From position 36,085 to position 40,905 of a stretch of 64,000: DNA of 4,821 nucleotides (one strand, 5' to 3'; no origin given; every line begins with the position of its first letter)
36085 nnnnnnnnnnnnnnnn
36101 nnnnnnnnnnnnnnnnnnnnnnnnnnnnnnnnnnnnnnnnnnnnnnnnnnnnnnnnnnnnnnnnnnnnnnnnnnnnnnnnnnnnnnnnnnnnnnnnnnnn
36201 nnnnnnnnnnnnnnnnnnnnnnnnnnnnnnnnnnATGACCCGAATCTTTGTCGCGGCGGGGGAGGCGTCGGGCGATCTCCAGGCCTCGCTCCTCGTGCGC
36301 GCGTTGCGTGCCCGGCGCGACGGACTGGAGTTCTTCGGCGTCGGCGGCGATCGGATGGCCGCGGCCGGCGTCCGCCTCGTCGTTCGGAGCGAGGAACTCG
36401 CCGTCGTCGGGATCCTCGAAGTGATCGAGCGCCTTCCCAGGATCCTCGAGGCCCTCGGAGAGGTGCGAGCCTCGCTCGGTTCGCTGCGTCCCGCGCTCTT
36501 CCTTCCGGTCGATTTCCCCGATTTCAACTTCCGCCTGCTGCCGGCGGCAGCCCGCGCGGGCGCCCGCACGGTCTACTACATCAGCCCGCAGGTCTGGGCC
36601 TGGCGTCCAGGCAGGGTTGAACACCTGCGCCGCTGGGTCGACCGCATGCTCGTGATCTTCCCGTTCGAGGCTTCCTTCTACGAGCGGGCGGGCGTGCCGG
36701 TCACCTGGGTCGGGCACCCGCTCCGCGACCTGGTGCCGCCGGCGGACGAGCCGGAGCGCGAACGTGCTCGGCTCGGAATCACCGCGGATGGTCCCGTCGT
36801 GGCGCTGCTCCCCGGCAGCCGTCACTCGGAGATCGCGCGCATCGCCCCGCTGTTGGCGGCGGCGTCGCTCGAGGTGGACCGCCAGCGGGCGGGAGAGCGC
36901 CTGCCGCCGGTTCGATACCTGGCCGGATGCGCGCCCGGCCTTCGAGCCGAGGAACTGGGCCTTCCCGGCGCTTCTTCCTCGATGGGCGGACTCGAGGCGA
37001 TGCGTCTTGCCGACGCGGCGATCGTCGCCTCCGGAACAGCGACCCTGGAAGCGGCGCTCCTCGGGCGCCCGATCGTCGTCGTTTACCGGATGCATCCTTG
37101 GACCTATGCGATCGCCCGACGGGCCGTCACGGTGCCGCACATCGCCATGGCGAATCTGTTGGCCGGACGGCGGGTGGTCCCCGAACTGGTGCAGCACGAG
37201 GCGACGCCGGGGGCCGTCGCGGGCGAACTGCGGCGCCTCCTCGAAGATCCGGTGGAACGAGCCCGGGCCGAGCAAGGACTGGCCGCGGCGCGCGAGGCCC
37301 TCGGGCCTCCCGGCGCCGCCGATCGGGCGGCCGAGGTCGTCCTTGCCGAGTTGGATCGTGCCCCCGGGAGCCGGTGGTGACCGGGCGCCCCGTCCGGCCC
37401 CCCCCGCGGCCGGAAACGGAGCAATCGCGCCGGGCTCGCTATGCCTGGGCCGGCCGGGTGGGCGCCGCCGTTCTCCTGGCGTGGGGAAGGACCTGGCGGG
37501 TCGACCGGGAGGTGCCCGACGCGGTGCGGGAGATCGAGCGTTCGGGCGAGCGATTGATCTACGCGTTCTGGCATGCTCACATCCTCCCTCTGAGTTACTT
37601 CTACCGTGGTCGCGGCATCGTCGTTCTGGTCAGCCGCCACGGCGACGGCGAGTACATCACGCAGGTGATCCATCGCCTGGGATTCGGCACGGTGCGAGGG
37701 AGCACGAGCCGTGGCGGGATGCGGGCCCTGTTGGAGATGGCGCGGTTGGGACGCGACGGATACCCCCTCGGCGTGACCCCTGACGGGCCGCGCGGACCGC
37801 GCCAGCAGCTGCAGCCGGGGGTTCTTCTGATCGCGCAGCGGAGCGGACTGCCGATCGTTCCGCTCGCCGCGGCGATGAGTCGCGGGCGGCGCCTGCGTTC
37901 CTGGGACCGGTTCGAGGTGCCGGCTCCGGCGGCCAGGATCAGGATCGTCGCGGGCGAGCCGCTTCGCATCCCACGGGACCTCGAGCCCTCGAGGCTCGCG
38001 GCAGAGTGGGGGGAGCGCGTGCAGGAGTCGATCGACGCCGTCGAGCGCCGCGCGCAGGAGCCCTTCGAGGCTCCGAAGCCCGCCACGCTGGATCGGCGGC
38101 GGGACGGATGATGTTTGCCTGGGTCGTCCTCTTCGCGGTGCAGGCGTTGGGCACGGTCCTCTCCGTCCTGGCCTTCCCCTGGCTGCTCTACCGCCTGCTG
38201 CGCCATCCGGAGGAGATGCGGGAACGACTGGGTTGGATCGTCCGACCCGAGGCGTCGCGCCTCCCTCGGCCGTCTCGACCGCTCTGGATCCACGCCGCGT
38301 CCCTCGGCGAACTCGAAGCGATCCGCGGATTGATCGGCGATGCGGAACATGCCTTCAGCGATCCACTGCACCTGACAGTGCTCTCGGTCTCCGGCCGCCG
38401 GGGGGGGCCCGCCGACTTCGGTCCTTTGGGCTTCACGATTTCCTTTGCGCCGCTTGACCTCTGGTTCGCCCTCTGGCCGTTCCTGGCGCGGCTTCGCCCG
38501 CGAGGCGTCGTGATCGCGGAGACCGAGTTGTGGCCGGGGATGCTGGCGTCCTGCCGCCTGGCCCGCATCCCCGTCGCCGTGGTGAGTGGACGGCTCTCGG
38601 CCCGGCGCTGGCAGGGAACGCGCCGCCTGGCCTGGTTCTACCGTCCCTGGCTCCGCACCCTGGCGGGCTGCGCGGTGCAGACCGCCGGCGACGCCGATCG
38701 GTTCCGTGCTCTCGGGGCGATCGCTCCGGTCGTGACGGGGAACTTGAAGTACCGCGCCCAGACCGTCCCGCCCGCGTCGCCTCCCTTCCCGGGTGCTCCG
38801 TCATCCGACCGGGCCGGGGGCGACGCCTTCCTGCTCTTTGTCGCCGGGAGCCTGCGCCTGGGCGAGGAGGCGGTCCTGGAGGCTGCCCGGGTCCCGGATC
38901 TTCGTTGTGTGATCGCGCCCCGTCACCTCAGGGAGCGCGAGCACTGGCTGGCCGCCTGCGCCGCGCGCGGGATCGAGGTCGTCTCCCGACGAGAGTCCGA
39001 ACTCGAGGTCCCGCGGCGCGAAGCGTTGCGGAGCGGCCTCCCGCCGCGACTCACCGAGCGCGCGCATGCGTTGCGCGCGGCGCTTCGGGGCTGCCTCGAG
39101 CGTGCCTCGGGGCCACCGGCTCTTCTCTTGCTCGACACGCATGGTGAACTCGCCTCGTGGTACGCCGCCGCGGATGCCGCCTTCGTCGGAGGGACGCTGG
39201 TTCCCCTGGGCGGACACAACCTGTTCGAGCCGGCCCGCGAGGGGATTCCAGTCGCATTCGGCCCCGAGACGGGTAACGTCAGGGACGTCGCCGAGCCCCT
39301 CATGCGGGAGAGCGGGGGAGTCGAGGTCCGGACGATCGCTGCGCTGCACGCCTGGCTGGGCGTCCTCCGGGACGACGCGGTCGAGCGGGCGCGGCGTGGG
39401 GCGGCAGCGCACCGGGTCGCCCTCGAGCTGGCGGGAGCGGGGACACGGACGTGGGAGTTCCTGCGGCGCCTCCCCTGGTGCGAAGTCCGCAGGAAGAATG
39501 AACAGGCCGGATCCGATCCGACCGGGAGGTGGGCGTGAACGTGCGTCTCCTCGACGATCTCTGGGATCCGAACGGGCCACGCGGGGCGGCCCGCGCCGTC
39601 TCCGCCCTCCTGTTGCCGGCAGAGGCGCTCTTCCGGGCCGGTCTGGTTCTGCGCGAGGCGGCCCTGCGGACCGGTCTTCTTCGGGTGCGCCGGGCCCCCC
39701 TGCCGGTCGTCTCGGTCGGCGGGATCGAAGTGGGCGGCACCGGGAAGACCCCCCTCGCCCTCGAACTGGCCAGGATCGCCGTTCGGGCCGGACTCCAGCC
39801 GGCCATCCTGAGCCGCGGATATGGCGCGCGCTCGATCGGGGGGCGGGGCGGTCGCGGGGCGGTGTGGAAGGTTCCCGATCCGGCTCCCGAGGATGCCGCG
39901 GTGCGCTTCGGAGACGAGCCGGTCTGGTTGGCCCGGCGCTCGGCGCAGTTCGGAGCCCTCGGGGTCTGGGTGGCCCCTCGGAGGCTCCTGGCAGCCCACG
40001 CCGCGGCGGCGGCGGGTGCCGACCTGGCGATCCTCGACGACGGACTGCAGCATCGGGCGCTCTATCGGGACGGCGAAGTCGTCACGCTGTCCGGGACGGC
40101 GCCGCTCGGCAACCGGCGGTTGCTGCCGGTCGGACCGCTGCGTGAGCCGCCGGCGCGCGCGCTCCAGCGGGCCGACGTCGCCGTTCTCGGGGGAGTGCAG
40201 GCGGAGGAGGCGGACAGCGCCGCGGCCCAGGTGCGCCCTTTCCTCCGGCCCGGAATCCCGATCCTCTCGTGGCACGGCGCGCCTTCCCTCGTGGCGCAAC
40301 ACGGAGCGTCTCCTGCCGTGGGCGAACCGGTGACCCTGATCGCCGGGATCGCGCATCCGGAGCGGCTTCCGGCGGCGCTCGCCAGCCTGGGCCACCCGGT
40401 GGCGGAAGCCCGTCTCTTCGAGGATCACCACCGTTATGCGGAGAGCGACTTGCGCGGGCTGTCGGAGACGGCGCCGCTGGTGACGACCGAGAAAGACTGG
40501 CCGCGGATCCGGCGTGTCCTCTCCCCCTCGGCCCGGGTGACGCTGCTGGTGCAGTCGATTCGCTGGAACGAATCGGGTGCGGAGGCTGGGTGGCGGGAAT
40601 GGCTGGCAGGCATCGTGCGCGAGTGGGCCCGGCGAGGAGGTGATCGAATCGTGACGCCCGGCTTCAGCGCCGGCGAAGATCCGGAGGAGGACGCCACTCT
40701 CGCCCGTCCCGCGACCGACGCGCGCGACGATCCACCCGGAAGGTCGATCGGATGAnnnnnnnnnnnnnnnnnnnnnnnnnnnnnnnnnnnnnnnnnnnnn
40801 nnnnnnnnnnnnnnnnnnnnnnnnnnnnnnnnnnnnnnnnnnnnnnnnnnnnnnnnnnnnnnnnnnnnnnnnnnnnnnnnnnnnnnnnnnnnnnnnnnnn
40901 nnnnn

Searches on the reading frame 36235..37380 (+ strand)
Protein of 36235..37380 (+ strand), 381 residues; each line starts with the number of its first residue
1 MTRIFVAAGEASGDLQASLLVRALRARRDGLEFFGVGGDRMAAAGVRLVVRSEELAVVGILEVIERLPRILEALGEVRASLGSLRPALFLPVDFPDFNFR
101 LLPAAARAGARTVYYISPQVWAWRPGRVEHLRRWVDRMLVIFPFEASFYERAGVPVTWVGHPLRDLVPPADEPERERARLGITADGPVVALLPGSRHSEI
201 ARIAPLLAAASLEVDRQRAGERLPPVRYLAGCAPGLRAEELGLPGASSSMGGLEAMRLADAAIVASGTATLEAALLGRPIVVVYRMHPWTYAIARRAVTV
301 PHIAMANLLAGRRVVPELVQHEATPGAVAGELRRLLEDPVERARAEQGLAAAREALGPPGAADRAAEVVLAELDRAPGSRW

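Call 70: search_protein_families(library=pfam, proteins=[window:36235-37380:+], max_evalue=0.0001)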
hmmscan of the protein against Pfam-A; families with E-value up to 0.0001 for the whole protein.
window:36235-37380:+ (381 aa): 1 family
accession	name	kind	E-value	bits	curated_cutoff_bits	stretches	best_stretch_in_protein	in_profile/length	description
PF02684.21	LpxB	-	4.6e-90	302.6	22.6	1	4-344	1-346/374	Lipid-A-disaccharide synthetase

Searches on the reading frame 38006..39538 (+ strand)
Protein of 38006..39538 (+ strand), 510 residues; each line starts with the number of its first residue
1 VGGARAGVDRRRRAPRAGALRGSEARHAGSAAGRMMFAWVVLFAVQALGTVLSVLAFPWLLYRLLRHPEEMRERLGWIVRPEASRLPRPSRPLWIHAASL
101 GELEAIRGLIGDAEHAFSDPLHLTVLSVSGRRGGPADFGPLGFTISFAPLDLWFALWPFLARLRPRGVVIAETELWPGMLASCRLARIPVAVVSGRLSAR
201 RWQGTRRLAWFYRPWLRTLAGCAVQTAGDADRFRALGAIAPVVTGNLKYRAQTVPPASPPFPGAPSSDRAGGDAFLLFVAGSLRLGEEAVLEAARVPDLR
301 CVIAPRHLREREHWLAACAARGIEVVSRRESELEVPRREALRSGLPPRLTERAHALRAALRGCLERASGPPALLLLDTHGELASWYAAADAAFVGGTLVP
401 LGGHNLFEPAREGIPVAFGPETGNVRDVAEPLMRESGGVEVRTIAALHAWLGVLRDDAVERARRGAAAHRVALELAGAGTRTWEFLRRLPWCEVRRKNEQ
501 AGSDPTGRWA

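Call 70: search_protein_families(library=pfam, proteins=[window:38006-39538:+], max_evalue=0.0001)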
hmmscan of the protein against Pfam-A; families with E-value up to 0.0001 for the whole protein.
window:38006-39538:+ (510 aa): 1 family
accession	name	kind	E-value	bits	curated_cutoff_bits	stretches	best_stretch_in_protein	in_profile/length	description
PF04413.22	Glycos_transf_N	-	7e-41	140.2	23.9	1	70-250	2-178/179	3-Deoxy-D-manno-octulosonic-acid transferase (kdotransferase)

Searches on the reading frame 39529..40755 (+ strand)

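Call 70: search_protein_families(library=pfam, proteins=[window:39529-40755:+], max_evalue=0.0001)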
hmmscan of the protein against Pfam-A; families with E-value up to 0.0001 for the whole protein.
window:39529-40755:+ (408 aa): 1 family
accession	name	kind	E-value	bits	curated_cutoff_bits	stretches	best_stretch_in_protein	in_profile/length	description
PF02606.20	LpxK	-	2.5e-73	247.5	27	1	25-346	2-314/328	Tetraacyldisaccharide-1-P 4'-kinase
